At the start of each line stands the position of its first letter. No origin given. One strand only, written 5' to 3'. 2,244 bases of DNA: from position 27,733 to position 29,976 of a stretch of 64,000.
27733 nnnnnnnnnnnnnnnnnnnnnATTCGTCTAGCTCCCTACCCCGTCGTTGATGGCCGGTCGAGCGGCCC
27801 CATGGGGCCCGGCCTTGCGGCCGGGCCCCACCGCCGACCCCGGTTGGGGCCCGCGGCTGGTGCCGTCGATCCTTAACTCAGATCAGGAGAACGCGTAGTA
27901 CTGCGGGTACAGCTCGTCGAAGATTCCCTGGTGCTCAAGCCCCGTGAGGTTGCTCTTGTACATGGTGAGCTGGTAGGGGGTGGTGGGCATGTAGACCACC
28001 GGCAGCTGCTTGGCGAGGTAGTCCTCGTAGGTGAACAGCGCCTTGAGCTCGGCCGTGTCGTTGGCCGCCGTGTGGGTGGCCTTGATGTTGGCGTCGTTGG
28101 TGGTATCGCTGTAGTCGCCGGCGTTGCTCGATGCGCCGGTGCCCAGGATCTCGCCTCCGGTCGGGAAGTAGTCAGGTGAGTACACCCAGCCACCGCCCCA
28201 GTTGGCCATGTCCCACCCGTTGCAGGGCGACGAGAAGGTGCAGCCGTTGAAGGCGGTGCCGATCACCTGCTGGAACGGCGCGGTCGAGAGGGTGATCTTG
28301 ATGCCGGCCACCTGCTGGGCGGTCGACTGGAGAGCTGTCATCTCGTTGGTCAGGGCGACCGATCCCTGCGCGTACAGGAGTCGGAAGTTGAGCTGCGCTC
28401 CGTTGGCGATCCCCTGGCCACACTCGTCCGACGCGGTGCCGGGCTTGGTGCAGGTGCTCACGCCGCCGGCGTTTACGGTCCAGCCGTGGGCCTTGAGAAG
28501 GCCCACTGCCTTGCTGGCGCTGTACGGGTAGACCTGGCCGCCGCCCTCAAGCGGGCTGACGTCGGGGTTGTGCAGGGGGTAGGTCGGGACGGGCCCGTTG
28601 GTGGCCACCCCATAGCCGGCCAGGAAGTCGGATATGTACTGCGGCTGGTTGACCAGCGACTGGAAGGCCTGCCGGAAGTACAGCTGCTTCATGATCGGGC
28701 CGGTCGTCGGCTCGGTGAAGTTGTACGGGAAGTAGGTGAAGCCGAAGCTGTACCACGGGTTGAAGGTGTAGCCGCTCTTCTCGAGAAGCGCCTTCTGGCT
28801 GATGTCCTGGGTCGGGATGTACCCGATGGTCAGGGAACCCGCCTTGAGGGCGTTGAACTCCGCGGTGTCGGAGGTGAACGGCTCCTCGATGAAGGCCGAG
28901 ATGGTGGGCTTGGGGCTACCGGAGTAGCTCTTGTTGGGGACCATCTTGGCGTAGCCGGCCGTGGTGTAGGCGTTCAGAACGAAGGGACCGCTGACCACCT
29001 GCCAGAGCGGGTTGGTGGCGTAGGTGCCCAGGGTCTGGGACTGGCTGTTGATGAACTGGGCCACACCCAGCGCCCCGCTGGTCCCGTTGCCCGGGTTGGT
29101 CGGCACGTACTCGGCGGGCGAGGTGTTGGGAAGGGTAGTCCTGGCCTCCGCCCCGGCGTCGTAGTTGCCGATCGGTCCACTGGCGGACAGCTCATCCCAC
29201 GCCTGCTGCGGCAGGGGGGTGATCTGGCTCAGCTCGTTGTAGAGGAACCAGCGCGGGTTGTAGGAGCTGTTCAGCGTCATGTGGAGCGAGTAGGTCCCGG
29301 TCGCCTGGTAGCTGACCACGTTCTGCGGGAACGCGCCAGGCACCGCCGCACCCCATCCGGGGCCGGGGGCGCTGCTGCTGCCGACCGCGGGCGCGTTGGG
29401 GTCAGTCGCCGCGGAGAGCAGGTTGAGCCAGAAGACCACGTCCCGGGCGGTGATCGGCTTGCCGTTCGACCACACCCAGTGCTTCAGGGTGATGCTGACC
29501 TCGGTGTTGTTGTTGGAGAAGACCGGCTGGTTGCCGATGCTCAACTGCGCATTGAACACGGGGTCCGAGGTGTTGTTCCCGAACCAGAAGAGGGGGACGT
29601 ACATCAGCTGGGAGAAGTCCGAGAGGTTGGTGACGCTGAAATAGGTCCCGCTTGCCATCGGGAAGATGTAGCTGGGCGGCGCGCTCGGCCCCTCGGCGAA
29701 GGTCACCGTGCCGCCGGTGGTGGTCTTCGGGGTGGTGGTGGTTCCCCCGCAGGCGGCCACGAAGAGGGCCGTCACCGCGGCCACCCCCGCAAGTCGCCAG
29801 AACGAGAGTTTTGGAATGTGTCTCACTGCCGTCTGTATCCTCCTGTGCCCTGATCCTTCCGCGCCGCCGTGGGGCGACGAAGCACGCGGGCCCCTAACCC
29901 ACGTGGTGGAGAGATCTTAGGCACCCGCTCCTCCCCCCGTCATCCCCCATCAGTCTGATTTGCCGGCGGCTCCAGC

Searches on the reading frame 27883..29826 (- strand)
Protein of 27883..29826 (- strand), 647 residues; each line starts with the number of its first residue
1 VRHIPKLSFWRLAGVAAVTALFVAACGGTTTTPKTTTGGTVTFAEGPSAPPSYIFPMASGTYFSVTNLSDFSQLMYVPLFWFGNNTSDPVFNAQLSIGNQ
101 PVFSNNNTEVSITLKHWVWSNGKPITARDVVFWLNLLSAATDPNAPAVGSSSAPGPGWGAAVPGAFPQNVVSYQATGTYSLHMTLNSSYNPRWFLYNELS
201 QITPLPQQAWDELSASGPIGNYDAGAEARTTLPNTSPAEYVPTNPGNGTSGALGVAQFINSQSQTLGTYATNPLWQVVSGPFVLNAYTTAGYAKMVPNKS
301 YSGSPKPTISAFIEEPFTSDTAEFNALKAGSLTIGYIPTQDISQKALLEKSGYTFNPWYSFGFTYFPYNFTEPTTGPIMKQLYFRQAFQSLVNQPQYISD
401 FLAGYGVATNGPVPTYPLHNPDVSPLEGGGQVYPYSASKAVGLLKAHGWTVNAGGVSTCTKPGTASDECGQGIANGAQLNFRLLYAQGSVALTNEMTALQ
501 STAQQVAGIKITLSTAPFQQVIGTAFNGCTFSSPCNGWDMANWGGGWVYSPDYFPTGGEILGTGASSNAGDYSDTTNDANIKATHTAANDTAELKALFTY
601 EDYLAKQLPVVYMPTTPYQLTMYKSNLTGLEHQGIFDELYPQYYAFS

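Call 73: search_protein_families(library=pfam, proteins=[window:27883-29826:-], max_evalue=0.001)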
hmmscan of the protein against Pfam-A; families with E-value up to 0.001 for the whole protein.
window:27883-29826:- (647 aa): 1 family
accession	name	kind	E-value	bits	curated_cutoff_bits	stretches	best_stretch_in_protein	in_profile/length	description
PF00496.27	SBP_bac_5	-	2.2e-39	136.1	32.4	1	104-550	13-351/368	Bacterial extracellular solute-binding proteins, family 5 Middle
